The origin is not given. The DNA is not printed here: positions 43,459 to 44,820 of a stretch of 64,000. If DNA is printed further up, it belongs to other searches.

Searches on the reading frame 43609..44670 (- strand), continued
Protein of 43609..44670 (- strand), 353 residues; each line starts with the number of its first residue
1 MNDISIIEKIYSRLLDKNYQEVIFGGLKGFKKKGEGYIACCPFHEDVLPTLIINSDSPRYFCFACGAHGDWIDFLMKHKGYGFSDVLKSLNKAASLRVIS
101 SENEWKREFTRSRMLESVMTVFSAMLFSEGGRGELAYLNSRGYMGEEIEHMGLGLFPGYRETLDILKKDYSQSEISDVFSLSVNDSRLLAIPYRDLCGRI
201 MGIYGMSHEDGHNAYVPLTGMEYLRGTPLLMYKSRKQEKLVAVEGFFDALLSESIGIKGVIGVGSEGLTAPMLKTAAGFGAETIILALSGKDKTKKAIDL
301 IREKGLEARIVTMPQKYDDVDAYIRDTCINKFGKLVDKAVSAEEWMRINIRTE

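Call 37: fold_search(model_id=the predicted structure, library=pdb)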
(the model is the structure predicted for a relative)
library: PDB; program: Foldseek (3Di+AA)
matches with E <= 10: 1020; with E <= 0.001: 32
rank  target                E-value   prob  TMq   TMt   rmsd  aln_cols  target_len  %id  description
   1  2au3                  2.7e-21  1.00  0.62  0.55   7.5       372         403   22  Crystal Structure of the Aquifex aeolicus primase (Zinc Binding and RNA Polymerase Domains) (released 2005-11-15)
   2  5guj                  2.4e-15  1.00  0.60  0.65   3.7       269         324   22  Crystal structure of the Bacillus subtilis DnaG RNA Polymerase Domain, natural degradation of full length DnaG (released 2017-04-19)
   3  4edg                  6.3e-14  1.00  0.60  0.65   3.5       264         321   21  The structure of the S. aureus DnaG RNA Polymerase Domain bound to ATP and Manganese (released 2012-07-25)
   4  4e2k                  4.8e-13  1.00  0.58  0.64   3.7       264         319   21  The structure of the S. aureus DnaG RNA Polymerase Domain (released 2012-08-01)
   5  3b39_A                5.6e-13  1.00  0.55  0.60   4.0       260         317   16  Structure of the DnaG primase catalytic domain bound to ssDNA (released 2008-01-15)
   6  1dd9                  2.4e-12  1.00  0.53  0.59   4.1       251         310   18  STRUCTURE OF THE DNAG CATALYTIC CORE (released 2000-04-07)
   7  3b39_B                2.7e-12  1.00  0.54  0.61   4.2       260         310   16  Structure of the DnaG primase catalytic domain bound to ssDNA (released 2008-01-15)
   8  5vaz_A                3.2e-12  1.00  0.54  0.59   4.4       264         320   19  Crystal structure of a DNA primase domain from Pseudomonas aeruginosa (released 2017-04-05)
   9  1eqn_A                4.5e-12  1.00  0.56  0.62   4.3       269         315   17  E.COLI PRIMASE CATALYTIC CORE (released 2000-06-30)
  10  5vaz_B                9.0e-12  1.00  0.56  0.61   4.1       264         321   19  Crystal structure of a DNA primase domain from Pseudomonas aeruginosa (released 2017-04-05)
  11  1dde                  1.1e-11  1.00  0.54  0.60   3.9       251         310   16  STRUCTURE OF THE DNAG CATALYTIC CORE (released 2000-04-07)
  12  1eqn_C                2.2e-11  1.00  0.52  0.57   4.6       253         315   17  E.COLI PRIMASE CATALYTIC CORE (released 2000-06-30)
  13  1eqn_B                2.4e-11  1.00  0.55  0.62   4.2       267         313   16  E.COLI PRIMASE CATALYTIC CORE (released 2000-06-30)
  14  1eqn_D                2.7e-11  1.00  0.53  0.59   4.3       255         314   18  E.COLI PRIMASE CATALYTIC CORE (released 2000-06-30)
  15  1eqn_E                8.0e-11  1.00  0.56  0.64   4.0       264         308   17  E.COLI PRIMASE CATALYTIC CORE (released 2000-06-30)
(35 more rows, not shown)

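Call 39: list_cluster_members(proteins=[P0233, P0234, P0236, P0237, P0238, P0247, P0044, P0001, P0110])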
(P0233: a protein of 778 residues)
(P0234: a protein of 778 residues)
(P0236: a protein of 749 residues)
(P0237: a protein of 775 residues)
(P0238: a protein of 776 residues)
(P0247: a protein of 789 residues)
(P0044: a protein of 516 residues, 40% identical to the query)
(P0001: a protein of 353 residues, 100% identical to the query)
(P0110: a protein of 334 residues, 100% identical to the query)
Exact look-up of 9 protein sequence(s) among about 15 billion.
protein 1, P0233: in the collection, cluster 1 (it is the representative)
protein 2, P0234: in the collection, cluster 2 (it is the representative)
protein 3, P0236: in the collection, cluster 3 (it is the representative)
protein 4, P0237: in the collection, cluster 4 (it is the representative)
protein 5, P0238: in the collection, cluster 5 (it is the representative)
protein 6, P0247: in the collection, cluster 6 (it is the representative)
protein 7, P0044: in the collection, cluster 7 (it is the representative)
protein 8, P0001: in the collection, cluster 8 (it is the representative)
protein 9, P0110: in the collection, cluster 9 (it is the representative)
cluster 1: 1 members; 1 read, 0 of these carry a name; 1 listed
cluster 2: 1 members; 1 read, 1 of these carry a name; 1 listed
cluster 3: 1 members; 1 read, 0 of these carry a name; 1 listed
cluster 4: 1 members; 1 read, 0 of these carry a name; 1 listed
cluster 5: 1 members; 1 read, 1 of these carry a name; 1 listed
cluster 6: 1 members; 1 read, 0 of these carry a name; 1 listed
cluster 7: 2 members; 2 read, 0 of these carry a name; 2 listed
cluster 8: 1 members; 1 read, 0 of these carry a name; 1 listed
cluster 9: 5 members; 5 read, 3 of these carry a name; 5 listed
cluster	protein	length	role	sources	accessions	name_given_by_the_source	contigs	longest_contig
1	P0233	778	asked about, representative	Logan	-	-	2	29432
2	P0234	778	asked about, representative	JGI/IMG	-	DNA primase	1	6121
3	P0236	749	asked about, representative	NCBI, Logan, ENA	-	-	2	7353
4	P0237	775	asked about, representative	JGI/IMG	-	-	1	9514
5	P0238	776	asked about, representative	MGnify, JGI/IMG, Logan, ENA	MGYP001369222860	CR=1 FL=1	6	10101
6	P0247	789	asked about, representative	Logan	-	-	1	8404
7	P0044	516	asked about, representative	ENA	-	-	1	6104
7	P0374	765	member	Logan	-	-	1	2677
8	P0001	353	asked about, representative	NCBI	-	-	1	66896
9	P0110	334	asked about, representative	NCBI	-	-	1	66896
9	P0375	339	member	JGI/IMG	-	epoxyqueuosine reductase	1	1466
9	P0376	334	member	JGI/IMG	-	hypothetical protein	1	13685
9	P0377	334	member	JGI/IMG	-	hypothetical protein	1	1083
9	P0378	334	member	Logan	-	-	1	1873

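Call 53: search_dna_similar(query=P0233, collection=phages, mode=protein, max_rows=10)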
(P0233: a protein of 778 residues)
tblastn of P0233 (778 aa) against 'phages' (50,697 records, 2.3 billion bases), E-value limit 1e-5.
Records with a match: 642; places in all: 645; records where one place covers at least 80% of the query: 0.
Best place of each record, by identity: <60% 642.
By first word of the organism name: Staphylococcus 156; Bacteriophage 87; Helicobacter 50; Bacillus 45; Enterococcus 42; Acinetobacter 36; Streptomyces 31; Streptococcus 29; Mycobacterium 25; Porphyromonas 18; and 35 more.
By host as written in the record: - 85; Staphylococcus aureus 54; Helicobacter pylori 33; Acinetobacter baumannii 20; Mycobacterium smegmatis mc2 155 19; Listeria monocytogenes 13; Enterococcus faecalis 13; Streptomyces griseus ATCC 10137 11; and 224 more.
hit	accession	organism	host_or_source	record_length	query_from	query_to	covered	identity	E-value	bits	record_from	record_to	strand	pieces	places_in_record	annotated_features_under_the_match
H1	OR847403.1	Listeria phage LM 4-11-1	Listeria monocytogenes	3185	20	436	54%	26.1%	4e-37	155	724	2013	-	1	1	record has no annotation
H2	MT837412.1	Bacteriophage sp.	human fecal samples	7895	20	440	54%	25.6%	2e-27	125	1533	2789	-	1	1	record has no annotation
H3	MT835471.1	Bacteriophage sp.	human fecal samples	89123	27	438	53%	26.0%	4e-40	166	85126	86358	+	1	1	record has no annotation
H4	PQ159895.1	Helicobacter phage Pt11061_1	Helicobacter pylori Pt11061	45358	27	416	50%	27.4%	6e-28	127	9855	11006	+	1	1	DNA primase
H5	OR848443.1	Listeria phage LM 4-14-1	Listeria monocytogenes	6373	1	435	56%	24.4%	5e-29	130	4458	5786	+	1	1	record has no annotation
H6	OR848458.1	Listeria phage LM 4-14-1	Listeria monocytogenes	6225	1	435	56%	24.2%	7e-29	130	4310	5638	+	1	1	record has no annotation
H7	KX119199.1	Helicobacter phage Pt5771G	Helicobacter pylori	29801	27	412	50%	27.2%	2e-22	109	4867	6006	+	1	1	DNA primase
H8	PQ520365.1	Enterococcus phage IME_EF3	-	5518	20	436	54%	25.1%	4e-34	147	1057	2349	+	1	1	record has no annotation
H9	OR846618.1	Enterococcus phage Efs 1-1-1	Enterococcus faecalis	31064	20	436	54%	25.1%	6e-34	146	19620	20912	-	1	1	record has no annotation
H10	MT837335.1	Bacteriophage sp.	human fecal samples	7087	20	419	51%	26.0%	5e-29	130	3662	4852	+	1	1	record has no annotation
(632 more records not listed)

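Call 54: search_dna_similar(query=P0233, collection=plasmids, mode=protein, max_rows=10)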
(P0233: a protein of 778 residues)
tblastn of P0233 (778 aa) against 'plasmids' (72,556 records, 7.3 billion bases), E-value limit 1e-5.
Records with a match: 550; places in all: 596; records where one place covers at least 80% of the query: 6.
Best place of each record, by identity: <60% 550.
By first word of the organism name: Chlamydia 110; Pseudomonas 52; Streptomyces 18; Bacillus 16; Citrobacter 15; Escherichia 14; Rhodococcus 14; Leptospira 12; Xanthomonas 11; Mycobacterium 10; and 128 more.
By predicted mobility (MOB-suite, as given by PLSDB): non-mobilizable 425; conjugative 71; mobilizable 54.
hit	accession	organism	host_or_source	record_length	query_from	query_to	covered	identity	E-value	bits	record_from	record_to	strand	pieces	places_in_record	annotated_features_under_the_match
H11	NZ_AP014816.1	Geminocystis sp. NIES-3708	-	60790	2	776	100%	33.8%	3e-108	371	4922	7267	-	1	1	DnaB-like helicase C-terminal domain-containing protein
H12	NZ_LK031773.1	Criblamydia sequanensis CRIB-18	-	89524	33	774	95%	32.3%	8e-96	335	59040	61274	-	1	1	DnaB-like helicase C-terminal domain-containing protein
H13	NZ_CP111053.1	Chondrinema litorale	Seaweed,red alga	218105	82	762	88%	30.2%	4e-60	229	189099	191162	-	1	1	DnaB-like helicase C-terminal domain-containing protein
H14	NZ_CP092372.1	Flavobacterium sp. CBA20B-1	cell culture,gut of an abalone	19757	63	772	91%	26.9%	5e-36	155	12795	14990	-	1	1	DnaB-like helicase C-terminal domain-containing protein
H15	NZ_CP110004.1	Flavobacterium sp. N2155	Single cell,Gut of an ablaone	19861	63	772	91%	26.9%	5e-36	155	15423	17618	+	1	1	DnaB-like helicase C-terminal domain-containing protein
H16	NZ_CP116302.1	Tenacibaculum finnmarkense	Atlantic salmon (Salmo salar ...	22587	59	757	90%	26.1%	4e-48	192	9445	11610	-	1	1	DnaB-like helicase C-terminal domain-containing protein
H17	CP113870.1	Candidatus Megaera polyxenophila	Euplotes woodruffi,mixed host and ...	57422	135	716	75%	27.4%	7e-34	148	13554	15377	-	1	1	DNA primase and helicase domain protein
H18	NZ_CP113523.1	Pasteurella multocida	rabbit,mixed culture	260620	26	519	63%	25.7%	5e-27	126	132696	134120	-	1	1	dnaG: DNA primase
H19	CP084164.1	Pasteurella multocida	rabbit,mixed culture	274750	26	519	63%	25.7%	5e-27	126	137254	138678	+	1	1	dnaG: DNA primase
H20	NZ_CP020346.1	Pasteurella multocida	Oryctolagus cuniculus,lung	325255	26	519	63%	25.7%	5e-27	126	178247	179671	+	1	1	dnaG: DNA primase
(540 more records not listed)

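Call 57: search_dna_similar(query=window:43609-44670:-, collection=plasmids, mode=protein, max_rows=8)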
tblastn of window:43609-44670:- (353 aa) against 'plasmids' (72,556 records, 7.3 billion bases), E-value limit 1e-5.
Records with a match: 162; places in all: 165; records where one place covers at least 80% of the query: 61.
Best place of each record, by identity: <60% 162.
By first word of the organism name: Pseudomonas 22; Xanthomonas 11; Ralstonia 8; Burkholderia 7; Rhodococcus 7; Paracoccus 5; Escherichia 5; Acinetobacter 5; Sinorhizobium 4; Xylella 3; and 63 more.
By predicted mobility (MOB-suite, as given by PLSDB): non-mobilizable 104; conjugative 29; mobilizable 29.
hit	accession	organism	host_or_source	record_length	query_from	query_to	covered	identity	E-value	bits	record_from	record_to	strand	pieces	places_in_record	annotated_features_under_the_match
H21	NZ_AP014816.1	Geminocystis sp. NIES-3708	-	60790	7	346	96%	24.3%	1e-9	67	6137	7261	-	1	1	DnaB-like helicase C-terminal domain-containing protein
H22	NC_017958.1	Tistrella mobilis KA081020-065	-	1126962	37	346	88%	26.6%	3e-15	85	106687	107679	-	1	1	record has no annotation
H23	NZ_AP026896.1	Aeromonas caviae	Microbe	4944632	37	346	88%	25.4%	9e-16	86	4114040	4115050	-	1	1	none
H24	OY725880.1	Subdoligranulum variabile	-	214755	37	345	88%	24.7%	4e-16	87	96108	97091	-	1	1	none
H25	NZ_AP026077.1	Acaryochloris marina MBIC10699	cell culture,Ascidian, Diplosoma similis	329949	38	346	88%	24.5%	2e-11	73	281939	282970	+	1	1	dnaG: DNA primase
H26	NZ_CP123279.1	Myxococcus sp. MxC21-1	bacteria,soil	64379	41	325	81%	26.5%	2e-8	63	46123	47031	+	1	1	dnaG: DNA primase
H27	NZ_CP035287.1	Paracoccus versutus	whole organism,soil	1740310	37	339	86%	24.7%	1e-6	58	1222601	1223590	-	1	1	none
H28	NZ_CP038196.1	Paracoccus versutus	single cell,soil adjacent to the roots ...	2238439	37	339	86%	24.7%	1e-6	58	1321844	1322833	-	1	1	none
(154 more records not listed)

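Call 61: list_cluster_members(proteins=[P0303, P0305, P0309, P0310, P0314, P0319, P0320, P0321, P0326, P0330])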
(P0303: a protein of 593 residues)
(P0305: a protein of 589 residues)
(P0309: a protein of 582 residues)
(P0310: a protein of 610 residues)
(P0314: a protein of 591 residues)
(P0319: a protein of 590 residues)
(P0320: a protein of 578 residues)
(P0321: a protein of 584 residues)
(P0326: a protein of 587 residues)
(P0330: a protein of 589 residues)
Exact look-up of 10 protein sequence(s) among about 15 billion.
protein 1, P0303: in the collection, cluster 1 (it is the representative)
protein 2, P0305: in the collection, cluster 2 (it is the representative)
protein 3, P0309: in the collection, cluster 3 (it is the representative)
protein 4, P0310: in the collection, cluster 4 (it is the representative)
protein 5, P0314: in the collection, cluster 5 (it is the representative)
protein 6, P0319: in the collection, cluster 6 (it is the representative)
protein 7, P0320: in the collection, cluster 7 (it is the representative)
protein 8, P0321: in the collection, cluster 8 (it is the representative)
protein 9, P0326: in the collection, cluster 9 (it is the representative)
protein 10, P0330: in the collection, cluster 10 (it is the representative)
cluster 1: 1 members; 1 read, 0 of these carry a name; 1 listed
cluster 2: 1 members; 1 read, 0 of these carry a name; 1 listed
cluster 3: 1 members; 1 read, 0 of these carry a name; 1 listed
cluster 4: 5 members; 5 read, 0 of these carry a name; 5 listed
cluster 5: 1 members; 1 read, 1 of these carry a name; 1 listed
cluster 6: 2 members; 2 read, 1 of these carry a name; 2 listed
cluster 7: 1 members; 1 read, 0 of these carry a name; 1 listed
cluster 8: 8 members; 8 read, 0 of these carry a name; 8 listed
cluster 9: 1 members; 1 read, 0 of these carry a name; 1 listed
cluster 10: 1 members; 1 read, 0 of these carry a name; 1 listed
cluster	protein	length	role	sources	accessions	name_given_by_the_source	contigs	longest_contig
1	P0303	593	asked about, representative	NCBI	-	-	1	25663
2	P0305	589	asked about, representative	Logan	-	-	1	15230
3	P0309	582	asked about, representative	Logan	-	-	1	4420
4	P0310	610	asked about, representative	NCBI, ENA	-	-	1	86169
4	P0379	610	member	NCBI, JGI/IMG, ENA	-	-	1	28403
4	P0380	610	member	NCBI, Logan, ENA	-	-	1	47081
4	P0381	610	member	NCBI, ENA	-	-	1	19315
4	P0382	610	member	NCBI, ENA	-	-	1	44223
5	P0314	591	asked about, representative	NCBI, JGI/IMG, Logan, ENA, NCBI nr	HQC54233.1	MAG TPA: DNA primase [Clostridia bacterium] | DNA primase | DNA primase [Clostridia bacterium]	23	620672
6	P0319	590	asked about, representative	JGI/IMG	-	-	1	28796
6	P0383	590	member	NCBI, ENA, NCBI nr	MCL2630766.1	MAG: DNA primase [Firmicutes bacterium] | DNA primase [Bacillota bacterium]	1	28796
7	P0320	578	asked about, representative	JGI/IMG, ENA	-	-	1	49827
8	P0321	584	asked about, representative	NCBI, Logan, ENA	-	-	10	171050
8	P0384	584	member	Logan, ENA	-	-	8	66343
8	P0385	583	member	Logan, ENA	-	-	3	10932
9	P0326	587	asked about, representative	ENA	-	-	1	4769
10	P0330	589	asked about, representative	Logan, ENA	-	-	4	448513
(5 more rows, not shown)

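Call 62: search_protein_families(library=phrogs, proteins=[L051:2-877:+, L051:1118-1621:+, L051:1858-2277:+, L051:2503-2979:+, L051:3211-4116:+, L051:4317-5867:+, window:43609-44670:-, P0233], max_evalue=0.001)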
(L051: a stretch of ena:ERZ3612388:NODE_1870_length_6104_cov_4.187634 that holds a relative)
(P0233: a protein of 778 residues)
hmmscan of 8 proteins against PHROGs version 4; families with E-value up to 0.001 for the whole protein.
L051:2-877:+ (291 aa): 1 family
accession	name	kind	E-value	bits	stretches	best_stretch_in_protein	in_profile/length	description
phrog_25593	-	unknown function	1.3e-17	65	1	19-139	40-162/344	-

L051:1118-1621:+ (167 aa): 0 families

L051:1858-2277:+ (139 aa): 0 families

L051:2503-2979:+ (158 aa): 0 families

L051:3211-4116:+ (301 aa): 0 families

L051:4317-5867:+ (516 aa): 12 families
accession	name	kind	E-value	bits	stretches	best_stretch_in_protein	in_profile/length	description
phrog_6444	-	DNA, RNA and nucleotide metabolism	1.1e-72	246.6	1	27-476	28-490/577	DNA primase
phrog_47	-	DNA, RNA and nucleotide metabolism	9.9e-49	167.6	1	4-371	30-363/947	DNA primase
phrog_239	-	DNA, RNA and nucleotide metabolism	8.3e-16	59.1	1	194-360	144-317/801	DNA primase/helicase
phrog_11992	-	unknown function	2.4e-13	51.7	1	33-109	26-100/177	-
phrog_849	-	DNA, RNA and nucleotide metabolism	2.6e-13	50.8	1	127-357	143-345/435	DNA primase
phrog_18097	-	DNA, RNA and nucleotide metabolism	3.1e-11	44.2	1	27-118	25-119/199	DNA primase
phrog_22657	-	unknown function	5.3e-11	41.9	1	11-341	11-346/1185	-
phrog_1139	-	DNA, RNA and nucleotide metabolism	2.7e-10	39.9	1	210-349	136-278/895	DNA primase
phrog_510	-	DNA, RNA and nucleotide metabolism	5.1e-10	39.7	1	34-356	43-361/667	DNA primase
phrog_360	-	DNA, RNA and nucleotide metabolism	5.4e-10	40.5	1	36-89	31-84/133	DNA primase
phrog_6088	-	DNA, RNA and nucleotide metabolism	5.2e-09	36.1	1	28-401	15-335/772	DNA primase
phrog_2304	-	DNA, RNA and nucleotide metabolism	0.00012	23.2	1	37-69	35-67/133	DNA primase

window:43609-44670:- (353 aa): 8 families
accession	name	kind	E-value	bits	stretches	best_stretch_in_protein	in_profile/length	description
phrog_6444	-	DNA, RNA and nucleotide metabolism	1.2e-32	114.5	1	30-346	29-373/577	DNA primase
phrog_47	-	DNA, RNA and nucleotide metabolism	8.1e-22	78.6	1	8-327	32-325/947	DNA primase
phrog_11992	-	unknown function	1.6e-13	52.3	1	37-99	28-88/177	-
phrog_18097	-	DNA, RNA and nucleotide metabolism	1.2e-11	45.5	1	30-85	26-81/199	DNA primase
phrog_360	-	DNA, RNA and nucleotide metabolism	1.1e-08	36.2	1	37-88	30-81/133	DNA primase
phrog_510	-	DNA, RNA and nucleotide metabolism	1.2e-06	28.5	1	56-142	64-156/667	DNA primase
phrog_26824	-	unknown function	2.9e-06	26.6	1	29-90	19-83/868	-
phrog_5311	-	DNA, RNA and nucleotide metabolism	0.00029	20.2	1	32-108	92-174/692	helicase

P0233 (778 aa): 21 families
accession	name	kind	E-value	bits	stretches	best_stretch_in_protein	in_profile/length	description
phrog_6444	-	DNA, RNA and nucleotide metabolism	1.7e-65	222.9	1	25-496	27-477/577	DNA primase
phrog_47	-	DNA, RNA and nucleotide metabolism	7.3e-53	181.3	1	34-407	51-388/947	DNA primase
phrog_239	-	DNA, RNA and nucleotide metabolism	1.4e-49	170.8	2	38-353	45-306/801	DNA primase/helicase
phrog_19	-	DNA, RNA and nucleotide metabolism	5.8e-38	132.1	1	462-774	294-581/621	DnaB-like replicative helicase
phrog_243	-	DNA, RNA and nucleotide metabolism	1.6e-21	77.5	1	494-774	17-268/273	DnaB-like replicative helicase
phrog_22657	-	unknown function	8.7e-19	67.7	1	11-348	12-351/1185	-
phrog_510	-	DNA, RNA and nucleotide metabolism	1.5e-16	61.2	1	27-318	37-320/667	DNA primase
phrog_11992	-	unknown function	2.1e-14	55.1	1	34-109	28-100/177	-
phrog_360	-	DNA, RNA and nucleotide metabolism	1.1e-13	52.4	1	34-89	30-85/133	DNA primase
phrog_849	-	DNA, RNA and nucleotide metabolism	2e-13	51.1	1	142-310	150-301/435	DNA primase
phrog_6088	-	DNA, RNA and nucleotide metabolism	5.3e-13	49.3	1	29-340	17-278/772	DNA primase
phrog_18097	-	DNA, RNA and nucleotide metabolism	7.6e-13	49.5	1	26-94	25-93/199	DNA primase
phrog_1139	-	DNA, RNA and nucleotide metabolism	6.6e-10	38.6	1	209-415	132-332/895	DNA primase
phrog_18375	-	DNA, RNA and nucleotide metabolism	1.9e-08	34.1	1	492-670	356-525/644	DNA primase/helicase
phrog_11530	-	unknown function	2.1e-08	35.2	1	607-757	3-142/184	-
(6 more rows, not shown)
